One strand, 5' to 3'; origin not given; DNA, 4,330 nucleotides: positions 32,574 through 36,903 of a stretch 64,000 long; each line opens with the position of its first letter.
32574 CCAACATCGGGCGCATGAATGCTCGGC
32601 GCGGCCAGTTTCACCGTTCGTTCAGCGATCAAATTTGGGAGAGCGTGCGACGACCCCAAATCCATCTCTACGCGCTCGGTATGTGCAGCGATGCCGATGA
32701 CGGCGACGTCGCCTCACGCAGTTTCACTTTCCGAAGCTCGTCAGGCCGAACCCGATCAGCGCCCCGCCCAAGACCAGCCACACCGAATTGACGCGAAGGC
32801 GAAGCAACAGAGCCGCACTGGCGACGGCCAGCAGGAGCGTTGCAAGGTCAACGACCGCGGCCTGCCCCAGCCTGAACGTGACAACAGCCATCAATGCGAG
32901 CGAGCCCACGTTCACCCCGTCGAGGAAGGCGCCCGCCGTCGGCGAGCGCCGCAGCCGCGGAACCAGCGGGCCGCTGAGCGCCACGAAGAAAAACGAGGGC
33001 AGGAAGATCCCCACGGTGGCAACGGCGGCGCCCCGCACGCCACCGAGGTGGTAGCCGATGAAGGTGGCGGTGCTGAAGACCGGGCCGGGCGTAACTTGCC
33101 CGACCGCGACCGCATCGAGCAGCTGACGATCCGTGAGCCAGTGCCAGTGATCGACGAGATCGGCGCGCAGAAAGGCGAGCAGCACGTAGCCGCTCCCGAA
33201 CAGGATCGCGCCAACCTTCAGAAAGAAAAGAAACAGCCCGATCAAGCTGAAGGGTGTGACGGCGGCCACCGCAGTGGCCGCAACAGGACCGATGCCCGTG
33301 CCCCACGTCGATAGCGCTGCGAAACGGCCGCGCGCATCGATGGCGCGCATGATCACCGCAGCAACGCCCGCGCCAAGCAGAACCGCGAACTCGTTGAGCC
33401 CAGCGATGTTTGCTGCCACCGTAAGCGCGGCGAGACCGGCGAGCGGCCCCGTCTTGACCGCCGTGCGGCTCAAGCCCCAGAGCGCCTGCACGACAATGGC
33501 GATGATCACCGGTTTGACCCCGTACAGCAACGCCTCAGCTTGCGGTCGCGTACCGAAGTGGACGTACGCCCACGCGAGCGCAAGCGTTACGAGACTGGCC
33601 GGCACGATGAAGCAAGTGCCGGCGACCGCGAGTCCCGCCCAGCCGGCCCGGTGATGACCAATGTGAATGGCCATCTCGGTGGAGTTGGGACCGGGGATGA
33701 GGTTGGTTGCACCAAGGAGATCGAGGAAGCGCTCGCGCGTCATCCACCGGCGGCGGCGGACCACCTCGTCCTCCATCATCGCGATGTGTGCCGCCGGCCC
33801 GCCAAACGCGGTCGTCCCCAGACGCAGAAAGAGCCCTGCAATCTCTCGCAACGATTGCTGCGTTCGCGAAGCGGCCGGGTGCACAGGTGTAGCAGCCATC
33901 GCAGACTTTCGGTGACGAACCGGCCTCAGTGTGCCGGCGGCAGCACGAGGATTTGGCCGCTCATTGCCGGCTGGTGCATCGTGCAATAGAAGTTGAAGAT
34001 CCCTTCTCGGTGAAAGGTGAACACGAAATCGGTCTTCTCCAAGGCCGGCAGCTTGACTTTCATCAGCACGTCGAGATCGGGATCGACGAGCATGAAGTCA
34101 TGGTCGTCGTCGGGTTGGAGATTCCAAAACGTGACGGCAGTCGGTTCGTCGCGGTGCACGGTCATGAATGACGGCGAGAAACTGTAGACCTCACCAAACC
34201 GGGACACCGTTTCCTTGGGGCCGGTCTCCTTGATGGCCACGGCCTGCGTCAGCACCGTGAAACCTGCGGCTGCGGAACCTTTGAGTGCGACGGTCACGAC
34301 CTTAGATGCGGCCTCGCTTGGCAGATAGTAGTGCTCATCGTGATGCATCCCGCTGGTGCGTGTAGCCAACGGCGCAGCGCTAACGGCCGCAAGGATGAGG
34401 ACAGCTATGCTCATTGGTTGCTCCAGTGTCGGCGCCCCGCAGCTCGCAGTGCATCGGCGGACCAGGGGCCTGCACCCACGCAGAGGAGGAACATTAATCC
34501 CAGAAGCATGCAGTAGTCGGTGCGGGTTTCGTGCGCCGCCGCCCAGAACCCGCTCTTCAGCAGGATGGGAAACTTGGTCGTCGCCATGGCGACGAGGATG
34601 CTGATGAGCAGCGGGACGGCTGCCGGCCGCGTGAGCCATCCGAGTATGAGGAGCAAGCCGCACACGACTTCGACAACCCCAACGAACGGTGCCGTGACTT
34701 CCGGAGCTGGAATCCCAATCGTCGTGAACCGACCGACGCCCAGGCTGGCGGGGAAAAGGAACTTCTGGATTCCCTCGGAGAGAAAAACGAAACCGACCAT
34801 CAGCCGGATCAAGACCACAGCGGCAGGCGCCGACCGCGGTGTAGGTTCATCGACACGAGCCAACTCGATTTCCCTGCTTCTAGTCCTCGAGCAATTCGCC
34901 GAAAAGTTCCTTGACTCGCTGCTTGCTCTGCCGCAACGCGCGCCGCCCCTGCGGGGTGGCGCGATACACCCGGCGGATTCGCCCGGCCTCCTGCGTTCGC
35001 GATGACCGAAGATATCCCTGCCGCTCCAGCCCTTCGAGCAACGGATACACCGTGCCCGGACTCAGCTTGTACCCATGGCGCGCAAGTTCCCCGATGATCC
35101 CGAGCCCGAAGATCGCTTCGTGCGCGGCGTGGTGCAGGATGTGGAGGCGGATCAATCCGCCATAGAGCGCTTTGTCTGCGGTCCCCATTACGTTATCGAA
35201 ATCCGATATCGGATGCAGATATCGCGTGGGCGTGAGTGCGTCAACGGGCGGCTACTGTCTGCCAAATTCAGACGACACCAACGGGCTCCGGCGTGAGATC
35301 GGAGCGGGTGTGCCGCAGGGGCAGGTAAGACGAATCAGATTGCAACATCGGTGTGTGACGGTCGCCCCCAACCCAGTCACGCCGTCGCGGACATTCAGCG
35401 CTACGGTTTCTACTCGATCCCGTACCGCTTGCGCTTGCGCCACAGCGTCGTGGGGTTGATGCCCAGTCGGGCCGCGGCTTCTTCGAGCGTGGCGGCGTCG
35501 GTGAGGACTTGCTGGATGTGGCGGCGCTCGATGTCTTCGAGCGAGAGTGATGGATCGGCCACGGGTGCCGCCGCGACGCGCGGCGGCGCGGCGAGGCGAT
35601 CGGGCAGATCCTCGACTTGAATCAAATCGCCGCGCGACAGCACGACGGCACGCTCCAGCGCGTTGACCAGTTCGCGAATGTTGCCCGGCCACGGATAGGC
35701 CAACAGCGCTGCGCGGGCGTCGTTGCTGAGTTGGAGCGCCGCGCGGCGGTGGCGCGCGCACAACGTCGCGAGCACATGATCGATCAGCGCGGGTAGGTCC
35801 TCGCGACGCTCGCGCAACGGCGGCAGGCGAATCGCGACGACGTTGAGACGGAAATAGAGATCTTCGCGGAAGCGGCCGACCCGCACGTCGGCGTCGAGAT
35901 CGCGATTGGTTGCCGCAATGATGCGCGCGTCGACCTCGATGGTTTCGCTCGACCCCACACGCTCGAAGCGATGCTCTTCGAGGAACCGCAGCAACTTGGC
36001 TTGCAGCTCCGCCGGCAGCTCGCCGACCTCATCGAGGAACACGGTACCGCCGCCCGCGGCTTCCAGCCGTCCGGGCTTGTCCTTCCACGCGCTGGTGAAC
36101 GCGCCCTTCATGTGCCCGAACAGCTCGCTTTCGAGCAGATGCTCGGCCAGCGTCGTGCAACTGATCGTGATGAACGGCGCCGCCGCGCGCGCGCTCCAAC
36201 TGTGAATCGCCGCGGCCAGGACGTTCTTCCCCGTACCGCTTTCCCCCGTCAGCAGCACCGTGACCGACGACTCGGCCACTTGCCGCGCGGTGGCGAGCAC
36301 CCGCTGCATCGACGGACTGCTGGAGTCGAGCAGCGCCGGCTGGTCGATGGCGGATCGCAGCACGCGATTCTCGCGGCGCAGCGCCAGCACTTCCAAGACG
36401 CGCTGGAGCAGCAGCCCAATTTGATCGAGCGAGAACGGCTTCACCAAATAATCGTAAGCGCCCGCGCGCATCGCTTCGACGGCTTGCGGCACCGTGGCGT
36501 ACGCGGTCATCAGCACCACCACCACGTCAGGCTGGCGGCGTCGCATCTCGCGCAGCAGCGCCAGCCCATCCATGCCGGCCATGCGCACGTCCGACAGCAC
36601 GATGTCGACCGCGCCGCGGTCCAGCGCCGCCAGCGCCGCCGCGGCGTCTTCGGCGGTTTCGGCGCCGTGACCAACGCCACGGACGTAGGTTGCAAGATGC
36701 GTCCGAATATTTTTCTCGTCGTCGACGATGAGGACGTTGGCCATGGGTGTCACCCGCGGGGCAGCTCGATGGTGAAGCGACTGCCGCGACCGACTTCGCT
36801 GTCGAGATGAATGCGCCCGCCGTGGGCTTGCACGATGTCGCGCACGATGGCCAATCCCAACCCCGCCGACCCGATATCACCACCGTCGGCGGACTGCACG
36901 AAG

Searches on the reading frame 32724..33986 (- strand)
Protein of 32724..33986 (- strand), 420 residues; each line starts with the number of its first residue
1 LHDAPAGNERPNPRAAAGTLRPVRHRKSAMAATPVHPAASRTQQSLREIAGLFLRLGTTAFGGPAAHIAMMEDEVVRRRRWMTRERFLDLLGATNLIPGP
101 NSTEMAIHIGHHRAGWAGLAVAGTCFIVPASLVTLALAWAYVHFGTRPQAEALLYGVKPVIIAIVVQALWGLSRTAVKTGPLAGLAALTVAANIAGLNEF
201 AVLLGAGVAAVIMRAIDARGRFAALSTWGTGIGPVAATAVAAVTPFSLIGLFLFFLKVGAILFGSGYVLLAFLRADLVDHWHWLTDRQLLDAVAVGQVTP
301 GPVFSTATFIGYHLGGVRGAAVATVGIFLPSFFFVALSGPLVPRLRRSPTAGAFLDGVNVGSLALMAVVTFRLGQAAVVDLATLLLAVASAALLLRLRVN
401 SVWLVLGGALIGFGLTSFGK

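Call 37: search_protein_families(library=pfam, proteins=[window:32724-33986:-], max_evalue=0.001)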
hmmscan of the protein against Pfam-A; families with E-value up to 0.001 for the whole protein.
window:32724-33986:- (420 aa): 1 family
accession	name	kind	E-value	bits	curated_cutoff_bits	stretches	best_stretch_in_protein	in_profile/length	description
PF02417.20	Chromate_transp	-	7.5e-84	280.2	28.6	2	251-413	3-166/166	Chromate transporter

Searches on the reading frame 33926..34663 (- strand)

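Call 37: search_protein_families(library=pfam, proteins=[window:33926-34663:-], max_evalue=0.001)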
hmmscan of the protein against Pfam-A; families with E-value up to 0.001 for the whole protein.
window:33926-34663:- (245 aa): 1 family
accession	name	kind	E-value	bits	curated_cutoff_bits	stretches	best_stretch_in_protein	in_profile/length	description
PF13473.12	Cupredoxin_1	-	4.4e-05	23.9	27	1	161-240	31-104/104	Cupredoxin-like domain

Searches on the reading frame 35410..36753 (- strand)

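Call 37: search_protein_families(library=pfam, proteins=[window:35410-36753:-], max_evalue=0.001)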
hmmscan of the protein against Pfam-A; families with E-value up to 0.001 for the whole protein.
window:35410-36753:- (447 aa): 11 families
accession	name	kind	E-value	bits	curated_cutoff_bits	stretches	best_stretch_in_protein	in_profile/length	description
PF00158.32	Sigma54_activat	-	2.6e-66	222.9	20.2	1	145-308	4-167/168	Sigma-54 interaction domain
PF00072.30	Response_reg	-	3.3e-28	98.5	30.2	1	7-112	1-106/111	Response regulator receiver domain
PF25601.1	AAA_lid_14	-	4.3e-25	87.8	27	1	314-391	1-78/87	AAA+ ATPase lid domain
PF14532.12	Sigma54_activ_2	-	1.5e-18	67.8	25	1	145-313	3-138/138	Sigma-54 interaction domain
PF02954.25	HTH_8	-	2.4e-11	43.6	22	1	404-444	1-42/42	Bacterial regulatory protein, Fis family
PF07728.20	AAA_5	-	2.6e-10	40.9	22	1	166-284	2-123/139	AAA domain (dynein-related subfamily)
PF00004.35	AAA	-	3.1e-08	34.6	21.2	1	166-302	1-130/131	ATPase family associated with various cellular activities (AAA)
PF01078.27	Mg_chelatase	-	0.00012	22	20.3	0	224-283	96-157/207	Magnesium chelatase, subunit ChlI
PF13191.12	AAA_16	-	0.00017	22.6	32.6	1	149-259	9-121/167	AAA ATPase domain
PF18024.7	HTH_50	-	0.00019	21.5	27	0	405-446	8-49/50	Helix-turn-helix domain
PF07724.20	AAA_2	-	0.00083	19.9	27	0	164-277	4-117/166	AAA domain (Cdc48 subfamily)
